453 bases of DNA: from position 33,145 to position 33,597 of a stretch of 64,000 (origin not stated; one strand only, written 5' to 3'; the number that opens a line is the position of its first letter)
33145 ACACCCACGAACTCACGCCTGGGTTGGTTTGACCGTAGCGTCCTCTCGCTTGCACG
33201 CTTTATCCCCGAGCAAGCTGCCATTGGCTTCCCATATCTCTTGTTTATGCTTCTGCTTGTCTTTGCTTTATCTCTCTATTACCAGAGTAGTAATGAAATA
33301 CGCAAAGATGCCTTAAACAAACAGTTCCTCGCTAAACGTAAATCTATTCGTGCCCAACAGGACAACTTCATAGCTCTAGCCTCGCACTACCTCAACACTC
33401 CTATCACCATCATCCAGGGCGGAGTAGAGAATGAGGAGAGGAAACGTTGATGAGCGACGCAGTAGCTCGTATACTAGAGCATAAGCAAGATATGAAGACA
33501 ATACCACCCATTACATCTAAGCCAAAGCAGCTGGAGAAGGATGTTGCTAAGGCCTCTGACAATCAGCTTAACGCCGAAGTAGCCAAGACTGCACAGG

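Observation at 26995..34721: Giant NHL/Ig-domain extracellular protein whose cytoplasmic tail is a HisKA H-box, with the ATPase half of the kinase on the next, frame-shifted ORF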

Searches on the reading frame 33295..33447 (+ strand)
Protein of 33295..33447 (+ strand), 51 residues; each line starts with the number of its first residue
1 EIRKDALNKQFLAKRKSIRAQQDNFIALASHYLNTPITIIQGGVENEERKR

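Call 5: search_protein_families(library=pfam, proteins=[window:33295-33447:+], max_evalue=1)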
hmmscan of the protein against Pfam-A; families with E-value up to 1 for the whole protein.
window:33295-33447:+ (51 aa): 1 family
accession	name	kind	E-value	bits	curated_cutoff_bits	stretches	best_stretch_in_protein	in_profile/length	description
PF00512.31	HisKA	-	0.00064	20.2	26.9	1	22-46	2-26/66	His Kinase A (phospho-acceptor) domain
